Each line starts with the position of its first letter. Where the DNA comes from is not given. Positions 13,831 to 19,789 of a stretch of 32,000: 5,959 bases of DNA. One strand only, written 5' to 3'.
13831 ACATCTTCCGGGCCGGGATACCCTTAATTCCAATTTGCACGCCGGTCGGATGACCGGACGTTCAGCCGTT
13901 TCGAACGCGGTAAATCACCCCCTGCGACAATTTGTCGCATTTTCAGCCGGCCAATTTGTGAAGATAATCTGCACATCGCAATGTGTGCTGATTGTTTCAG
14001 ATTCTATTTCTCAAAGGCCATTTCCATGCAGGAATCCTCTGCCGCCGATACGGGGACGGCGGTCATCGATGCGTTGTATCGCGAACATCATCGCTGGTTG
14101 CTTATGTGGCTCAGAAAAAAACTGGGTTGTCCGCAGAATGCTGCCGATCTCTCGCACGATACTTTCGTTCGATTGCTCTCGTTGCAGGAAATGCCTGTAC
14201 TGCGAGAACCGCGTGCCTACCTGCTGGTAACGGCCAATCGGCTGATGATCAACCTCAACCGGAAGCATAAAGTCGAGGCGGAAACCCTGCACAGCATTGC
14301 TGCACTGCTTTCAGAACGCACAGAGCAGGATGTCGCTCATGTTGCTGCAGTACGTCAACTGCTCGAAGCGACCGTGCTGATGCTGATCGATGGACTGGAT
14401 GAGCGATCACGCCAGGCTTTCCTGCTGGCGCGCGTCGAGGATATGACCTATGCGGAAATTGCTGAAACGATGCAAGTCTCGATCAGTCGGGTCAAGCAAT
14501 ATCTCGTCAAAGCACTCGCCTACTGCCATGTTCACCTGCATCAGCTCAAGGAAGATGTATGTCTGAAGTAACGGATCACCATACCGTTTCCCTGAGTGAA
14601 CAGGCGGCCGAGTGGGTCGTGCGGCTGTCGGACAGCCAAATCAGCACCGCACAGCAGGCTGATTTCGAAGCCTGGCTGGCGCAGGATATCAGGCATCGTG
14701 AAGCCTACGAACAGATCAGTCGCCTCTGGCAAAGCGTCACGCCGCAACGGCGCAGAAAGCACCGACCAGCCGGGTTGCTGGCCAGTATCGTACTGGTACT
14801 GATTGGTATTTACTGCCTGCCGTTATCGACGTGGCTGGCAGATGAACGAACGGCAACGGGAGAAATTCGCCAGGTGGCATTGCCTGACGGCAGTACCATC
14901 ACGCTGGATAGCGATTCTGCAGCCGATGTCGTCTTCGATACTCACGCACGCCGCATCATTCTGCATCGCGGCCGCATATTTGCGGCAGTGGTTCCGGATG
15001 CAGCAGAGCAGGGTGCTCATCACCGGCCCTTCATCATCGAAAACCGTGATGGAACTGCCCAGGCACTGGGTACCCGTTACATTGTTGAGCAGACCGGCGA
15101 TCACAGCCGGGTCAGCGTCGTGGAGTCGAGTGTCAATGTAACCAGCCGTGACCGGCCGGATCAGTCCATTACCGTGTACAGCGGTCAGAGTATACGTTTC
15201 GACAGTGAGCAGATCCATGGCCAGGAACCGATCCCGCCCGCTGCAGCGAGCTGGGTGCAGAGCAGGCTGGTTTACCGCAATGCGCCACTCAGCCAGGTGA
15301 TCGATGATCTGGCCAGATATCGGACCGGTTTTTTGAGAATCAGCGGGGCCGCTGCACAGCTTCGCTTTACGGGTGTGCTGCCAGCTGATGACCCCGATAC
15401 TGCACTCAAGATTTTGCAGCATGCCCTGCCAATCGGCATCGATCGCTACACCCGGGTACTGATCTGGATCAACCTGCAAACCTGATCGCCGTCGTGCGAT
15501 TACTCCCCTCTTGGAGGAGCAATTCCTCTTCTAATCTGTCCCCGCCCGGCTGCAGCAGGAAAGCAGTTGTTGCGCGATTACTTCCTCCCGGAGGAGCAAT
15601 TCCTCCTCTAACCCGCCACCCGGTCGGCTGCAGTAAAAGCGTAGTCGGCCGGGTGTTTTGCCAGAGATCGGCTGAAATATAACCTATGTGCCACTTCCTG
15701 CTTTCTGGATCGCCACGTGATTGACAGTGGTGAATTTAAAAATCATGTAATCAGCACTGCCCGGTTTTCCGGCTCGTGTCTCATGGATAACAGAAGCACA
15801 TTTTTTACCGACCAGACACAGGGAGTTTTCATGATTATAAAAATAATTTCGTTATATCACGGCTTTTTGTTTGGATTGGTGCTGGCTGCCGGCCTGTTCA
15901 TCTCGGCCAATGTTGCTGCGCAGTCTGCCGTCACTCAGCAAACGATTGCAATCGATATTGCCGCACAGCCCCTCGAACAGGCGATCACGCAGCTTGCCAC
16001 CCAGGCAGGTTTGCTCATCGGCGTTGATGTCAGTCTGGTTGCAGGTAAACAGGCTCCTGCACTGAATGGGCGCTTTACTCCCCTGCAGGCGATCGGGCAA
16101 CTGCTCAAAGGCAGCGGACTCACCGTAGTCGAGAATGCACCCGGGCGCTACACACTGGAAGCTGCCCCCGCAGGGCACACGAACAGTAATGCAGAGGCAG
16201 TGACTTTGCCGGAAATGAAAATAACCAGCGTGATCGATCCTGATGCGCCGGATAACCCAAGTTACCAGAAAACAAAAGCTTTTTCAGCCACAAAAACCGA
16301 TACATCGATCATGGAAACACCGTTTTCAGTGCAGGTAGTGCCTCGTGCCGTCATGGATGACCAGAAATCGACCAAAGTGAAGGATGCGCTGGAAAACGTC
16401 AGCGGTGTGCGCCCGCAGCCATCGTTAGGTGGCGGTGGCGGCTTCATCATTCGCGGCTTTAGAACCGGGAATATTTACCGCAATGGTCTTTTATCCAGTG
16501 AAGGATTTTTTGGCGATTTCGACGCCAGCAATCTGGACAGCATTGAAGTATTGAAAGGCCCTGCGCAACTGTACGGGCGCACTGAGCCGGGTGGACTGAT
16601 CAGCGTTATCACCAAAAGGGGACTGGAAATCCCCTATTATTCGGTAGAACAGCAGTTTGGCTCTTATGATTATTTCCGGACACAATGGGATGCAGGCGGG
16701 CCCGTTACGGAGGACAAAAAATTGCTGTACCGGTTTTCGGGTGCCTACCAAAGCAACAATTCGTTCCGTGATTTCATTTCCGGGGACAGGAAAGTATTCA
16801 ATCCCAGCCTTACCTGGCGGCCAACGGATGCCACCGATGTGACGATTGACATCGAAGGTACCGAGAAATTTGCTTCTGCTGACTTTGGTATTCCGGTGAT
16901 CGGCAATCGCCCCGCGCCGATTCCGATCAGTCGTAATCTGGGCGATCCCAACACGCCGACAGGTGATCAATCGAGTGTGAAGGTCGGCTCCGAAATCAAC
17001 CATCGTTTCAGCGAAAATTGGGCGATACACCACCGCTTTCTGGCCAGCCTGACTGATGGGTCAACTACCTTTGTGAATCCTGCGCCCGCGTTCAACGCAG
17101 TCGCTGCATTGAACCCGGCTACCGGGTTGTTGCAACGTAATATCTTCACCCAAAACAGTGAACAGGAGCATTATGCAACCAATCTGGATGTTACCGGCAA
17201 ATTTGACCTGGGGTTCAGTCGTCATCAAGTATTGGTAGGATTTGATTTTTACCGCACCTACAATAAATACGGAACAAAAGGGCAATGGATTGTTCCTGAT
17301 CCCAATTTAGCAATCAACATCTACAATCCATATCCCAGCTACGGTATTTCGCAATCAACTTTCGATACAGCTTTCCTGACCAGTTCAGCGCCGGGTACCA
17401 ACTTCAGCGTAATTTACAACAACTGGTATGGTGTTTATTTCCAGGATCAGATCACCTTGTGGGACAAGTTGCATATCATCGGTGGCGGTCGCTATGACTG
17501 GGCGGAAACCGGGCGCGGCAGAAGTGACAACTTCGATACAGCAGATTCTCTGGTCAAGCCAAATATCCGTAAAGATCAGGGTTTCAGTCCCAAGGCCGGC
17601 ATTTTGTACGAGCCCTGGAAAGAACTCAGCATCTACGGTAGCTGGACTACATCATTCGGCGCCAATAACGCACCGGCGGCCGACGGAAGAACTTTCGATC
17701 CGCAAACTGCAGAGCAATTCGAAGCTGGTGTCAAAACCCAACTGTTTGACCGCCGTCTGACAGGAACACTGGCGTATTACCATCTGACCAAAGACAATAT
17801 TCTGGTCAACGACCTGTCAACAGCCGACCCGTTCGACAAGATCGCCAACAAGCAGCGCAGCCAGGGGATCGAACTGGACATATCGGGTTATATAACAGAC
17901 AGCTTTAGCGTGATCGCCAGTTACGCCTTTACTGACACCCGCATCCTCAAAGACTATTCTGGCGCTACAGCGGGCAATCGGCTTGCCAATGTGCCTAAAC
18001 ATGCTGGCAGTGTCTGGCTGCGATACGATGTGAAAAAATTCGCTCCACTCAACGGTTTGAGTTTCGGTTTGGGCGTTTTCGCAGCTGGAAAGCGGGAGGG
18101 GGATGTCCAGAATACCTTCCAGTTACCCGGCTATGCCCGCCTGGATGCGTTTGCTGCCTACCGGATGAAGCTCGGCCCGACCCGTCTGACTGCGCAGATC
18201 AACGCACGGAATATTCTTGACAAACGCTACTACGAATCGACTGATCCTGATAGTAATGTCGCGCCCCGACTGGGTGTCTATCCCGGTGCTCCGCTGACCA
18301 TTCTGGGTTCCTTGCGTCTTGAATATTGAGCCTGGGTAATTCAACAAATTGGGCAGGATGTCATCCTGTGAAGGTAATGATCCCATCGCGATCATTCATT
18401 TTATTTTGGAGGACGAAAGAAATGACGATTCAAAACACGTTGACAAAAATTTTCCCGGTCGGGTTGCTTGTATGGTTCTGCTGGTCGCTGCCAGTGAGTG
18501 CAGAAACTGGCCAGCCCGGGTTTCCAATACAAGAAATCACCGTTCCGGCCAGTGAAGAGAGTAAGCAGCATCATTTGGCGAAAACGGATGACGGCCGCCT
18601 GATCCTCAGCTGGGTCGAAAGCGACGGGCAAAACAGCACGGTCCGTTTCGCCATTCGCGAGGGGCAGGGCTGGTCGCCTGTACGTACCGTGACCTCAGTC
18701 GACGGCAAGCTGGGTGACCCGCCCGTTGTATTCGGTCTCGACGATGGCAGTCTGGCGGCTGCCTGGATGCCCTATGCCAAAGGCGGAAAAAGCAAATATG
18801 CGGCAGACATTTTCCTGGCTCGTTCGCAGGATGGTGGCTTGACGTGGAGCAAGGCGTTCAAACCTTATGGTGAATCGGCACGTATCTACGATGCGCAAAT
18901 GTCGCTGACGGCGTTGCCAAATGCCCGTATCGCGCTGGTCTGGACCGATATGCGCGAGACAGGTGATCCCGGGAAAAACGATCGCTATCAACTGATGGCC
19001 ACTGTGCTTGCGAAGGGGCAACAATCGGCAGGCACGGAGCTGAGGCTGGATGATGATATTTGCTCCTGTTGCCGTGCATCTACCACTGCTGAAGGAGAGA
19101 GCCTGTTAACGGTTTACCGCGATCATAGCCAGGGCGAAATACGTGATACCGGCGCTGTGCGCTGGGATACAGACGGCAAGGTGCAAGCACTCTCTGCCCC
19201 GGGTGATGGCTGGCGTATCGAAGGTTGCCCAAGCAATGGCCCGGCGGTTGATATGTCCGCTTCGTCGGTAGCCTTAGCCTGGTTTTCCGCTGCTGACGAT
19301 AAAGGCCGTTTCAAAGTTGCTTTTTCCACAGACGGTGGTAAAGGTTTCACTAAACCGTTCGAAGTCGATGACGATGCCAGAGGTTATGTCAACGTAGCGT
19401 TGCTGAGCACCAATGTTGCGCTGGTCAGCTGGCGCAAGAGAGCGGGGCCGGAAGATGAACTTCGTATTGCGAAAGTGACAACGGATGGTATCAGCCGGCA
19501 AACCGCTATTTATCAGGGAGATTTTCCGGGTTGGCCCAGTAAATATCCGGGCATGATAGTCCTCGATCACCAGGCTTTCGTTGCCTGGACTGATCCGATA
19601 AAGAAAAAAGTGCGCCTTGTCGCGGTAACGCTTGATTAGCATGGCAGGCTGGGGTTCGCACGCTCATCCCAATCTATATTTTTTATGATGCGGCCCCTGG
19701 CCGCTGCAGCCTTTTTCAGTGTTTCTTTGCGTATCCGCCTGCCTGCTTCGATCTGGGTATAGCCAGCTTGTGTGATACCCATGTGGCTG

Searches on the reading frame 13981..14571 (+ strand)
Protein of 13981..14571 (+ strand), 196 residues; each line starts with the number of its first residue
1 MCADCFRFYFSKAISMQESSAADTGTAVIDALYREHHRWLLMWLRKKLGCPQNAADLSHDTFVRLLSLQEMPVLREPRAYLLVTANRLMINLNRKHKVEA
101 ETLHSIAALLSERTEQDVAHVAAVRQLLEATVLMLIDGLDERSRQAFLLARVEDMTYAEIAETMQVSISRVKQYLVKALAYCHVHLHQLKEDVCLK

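Call 8: search_protein_families(library=pfam, proteins=[window:13981-14571:+])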
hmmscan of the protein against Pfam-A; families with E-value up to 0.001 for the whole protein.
window:13981-14571:+ (196 aa): 5 families
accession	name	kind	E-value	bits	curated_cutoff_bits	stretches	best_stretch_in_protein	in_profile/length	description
PF08281.18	Sigma70_r4_2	-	3.1e-15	56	25.7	1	132-182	4-54/54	Sigma-70, region 4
PF04545.22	Sigma70_r4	-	2.5e-12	46.5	24.1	1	136-180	2-46/50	Sigma-70, region 4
PF04542.20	Sigma70_r2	-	5.3e-10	39.4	24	1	32-97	1-69/71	Sigma-70 region 2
PF22233.2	PhyR_sigma-like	-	4.1e-07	30.1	27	1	142-179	7-44/50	Response regulator PhyR, sigma-like domain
PF07638.17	Sigma70_ECF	-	0.00079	19.8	21.1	1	54-187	49-184/185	ECF sigma factor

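Call 13: search_protein_families(library=ncbifam, proteins=[window:13981-14571:+], max_evalue=0.01)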
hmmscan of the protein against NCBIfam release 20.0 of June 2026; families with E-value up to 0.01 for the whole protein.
window:13981-14571:+ (196 aa): 71 families (the best 25 are shown)
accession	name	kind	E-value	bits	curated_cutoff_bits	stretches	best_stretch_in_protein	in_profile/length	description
NF009180.0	PRK12528.1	subfamily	7.5e-41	139.9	184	1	26-184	7-163/165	RNA polymerase sigma factor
NF009175.0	PRK12523.1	equivalog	1.5e-38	132.5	271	1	19-187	2-168/172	RNA polymerase sigma factor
NF041727.1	ECF_sigma_FecI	equivalog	2.6e-37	128.4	260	1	20-183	4-165/169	ferric citrate uptake sigma factor FecI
NF007232.0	PRK09651.1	subfamily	4.1e-36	124.6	185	1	20-184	4-166/173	RNA polymerase sigma factor FecI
NF009177.0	PRK12525.1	subfamily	2.5e-30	105.5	266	1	23-186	5-166/168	RNA polymerase sigma factor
NF008889.0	PRK11924.1-1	subfamily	3.4e-30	105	181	1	25-184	8-165/173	RNA polymerase sigma factor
NF009181.0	PRK12529.1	equivalog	6.5e-25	88.3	247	1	18-183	5-173/179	RNA polymerase sigma factor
NF009179.0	PRK12527.1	equivalog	5.6e-22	78.5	162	1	35-189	3-156/159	RNA polymerase sigma factor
TIGR02985.1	Sig70_bacteroi1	subfamily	3.4e-18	66.4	126.4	1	30-180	4-156/162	RNA polymerase sigma-70 factor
TIGR02937.1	sigma70-ECF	superfamily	1.4e-17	63.8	42.9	1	29-182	3-161/165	sigma-70 family RNA polymerase sigma factor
NF005448.0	PRK07037.1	equivalog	5.3e-17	62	190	1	21-193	7-178/186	RNA polymerase factor sigma-70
NF040705.1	sigma_mbnA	exception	8.5e-16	58.4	350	1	29-184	2-156/272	methanobactin precursor domain-containing sigma factor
TIGR02950.1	SigM_subfam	subfamily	4.5e-13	49.3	147.95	1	29-178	2-150/159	RNA polymerase sigma factor, SigM family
TIGR02957.1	SigX4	subfamily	2.3e-11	43.4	323.25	1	33-178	3-148/281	RNA polymerase sigma-70 factor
NF058625.1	sigma_PG0214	equivalog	3.3e-11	43.2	130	1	45-178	22-153/170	GFO_1088 family ECF-type sigma factor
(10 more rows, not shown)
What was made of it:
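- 13981..15485 (+): NE0533 fecI-type ECF sigma (ORF from 13981; the more likely start is the ATG at 14027) and NE0534 fecR (14559-15485). They are followed by NE0535 siderophore-type TonB-dependent receptor (15717-18329), NE0536 (18326-19639) and NE0537 PepSY_TM (19933-21390). Pfam and NCBIfam hits in calls 8 and 13.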

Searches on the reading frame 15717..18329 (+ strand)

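Call 8: search_protein_families(library=pfam, proteins=[window:15717-18329:+])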
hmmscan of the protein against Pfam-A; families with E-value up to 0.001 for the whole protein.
window:15717-18329:+ (870 aa): 3 families
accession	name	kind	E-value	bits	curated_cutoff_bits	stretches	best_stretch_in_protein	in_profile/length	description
PF00593.30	TonB_dep_Rec_b-barrel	-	6.8e-58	198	27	1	384-833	24-436/436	TonB dependent receptor-like, beta-barrel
PF07715.20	Plug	-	1.1e-20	74.5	23.9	1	198-293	2-106/107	TonB-dependent Receptor Plug Domain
PF07660.19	STN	-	1.2e-10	41.4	28.4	1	106-149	8-51/52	Secretin and TonB N terminus short domain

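Call 13: search_protein_families(library=ncbifam, proteins=[window:15717-18329:+], max_evalue=0.01)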
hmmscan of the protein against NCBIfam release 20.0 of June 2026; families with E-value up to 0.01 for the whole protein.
window:15717-18329:+ (870 aa): 26 families (the best 25 are shown)
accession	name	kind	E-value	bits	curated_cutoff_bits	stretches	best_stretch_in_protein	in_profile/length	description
TIGR01783.1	TonB-siderophor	subfamily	5.6e-103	345.8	223.5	1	200-867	1-646/649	TonB-dependent siderophore receptor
NF007465.0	PRK10044.1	equivalog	2.2e-81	274.1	803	1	185-841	63-703/726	ferrichrome porin FhuA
NF010650.0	PRK14049.1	equivalog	1.6e-72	244.8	904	1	155-837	37-704/729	ferrioxamine B receptor precursor protein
NF010651.0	PRK14050.1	equivalog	1.3e-67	228.5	884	1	182-841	60-707/730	TonB-dependent siderophore receptor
NF047944.1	FoxamRcptFoxA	equivalog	9.7e-65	219.1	1300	1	189-841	42-674/697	ferrioxamine B receptor FoxA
NF049960.1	siderphRecptFauA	equivalog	1.5e-38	132.7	900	1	155-841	30-704/727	TonB-dependent alcaligin siderophore receptor FauA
NF007349.0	PRK09840.1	equivalog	3.2e-37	127.9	686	1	180-841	50-736/760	catecholate siderophore receptor Fiu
NF007447.0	PRK10003.1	equivalog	8.4e-36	123.5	666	1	177-844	55-709/727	ferric-rhodotorulic acid/ferric-coprogen receptor FhuE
NF041676.1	FecA_OM_dicitr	equivalog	2.3e-25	88.7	1100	2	57-161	13-115/773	TonB-dependent Fe(3+) dicitrate receptor FecA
TIGR01785.1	TonB-hemin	subfamily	2.3e-23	82.6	316.85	2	481-843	302-659/677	TonB-dependent heme/hemoglobin receptor family protein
NF041535.1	TonB_rec_PqqU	equivalog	1.9e-19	69.5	1200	2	659-841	467-646/676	TonB-dependent receptor PqqU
TIGR01786.1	TonB-hemlactrns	subfamily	3.7e-15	55.3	323.75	1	478-843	321-691/719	TonB-dependent hemoglobin/transferrin/lactoferrin family receptor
TIGR01779.1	TonB-B12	equivalog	3.2e-13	49.1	599.7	2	642-838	406-593/614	TonB-dependent vitamin B12 receptor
NF010010.0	PRK13483.1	equivalog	9.2e-12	43.7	927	1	712-836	519-636/660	ligand-gated channel protein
NF010038.0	PRK13513.1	equivalog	7.7e-10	37.9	942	1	711-837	518-636/659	ligand-gated channel protein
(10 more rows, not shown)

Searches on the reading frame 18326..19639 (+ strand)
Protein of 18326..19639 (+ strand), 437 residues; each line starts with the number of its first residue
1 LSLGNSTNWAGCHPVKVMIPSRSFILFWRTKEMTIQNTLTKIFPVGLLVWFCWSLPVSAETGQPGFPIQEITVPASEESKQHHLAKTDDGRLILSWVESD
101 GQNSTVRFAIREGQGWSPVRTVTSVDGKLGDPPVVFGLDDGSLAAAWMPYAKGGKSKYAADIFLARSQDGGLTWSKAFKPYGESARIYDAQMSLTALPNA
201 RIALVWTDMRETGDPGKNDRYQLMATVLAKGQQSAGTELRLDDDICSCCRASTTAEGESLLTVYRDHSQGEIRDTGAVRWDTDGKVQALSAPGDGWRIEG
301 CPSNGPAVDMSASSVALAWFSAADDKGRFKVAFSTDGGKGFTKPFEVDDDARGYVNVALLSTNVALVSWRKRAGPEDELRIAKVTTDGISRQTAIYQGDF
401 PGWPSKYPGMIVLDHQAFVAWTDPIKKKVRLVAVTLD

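Call 8: search_protein_families(library=pfam, proteins=[window:18326-19639:+])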
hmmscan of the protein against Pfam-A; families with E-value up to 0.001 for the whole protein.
window:18326-19639:+ (437 aa): 1 family
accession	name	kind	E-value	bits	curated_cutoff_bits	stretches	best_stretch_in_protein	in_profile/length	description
PF13088.12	BNR_2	-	0.00011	22.1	31.4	0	86-234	118-247/277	BNR repeat-like domain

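Call 13: search_protein_families(library=ncbifam, proteins=[window:18326-19639:+], max_evalue=0.01)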
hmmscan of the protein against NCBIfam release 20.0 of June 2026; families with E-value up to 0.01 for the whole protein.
window:18326-19639:+ (437 aa): 0 families
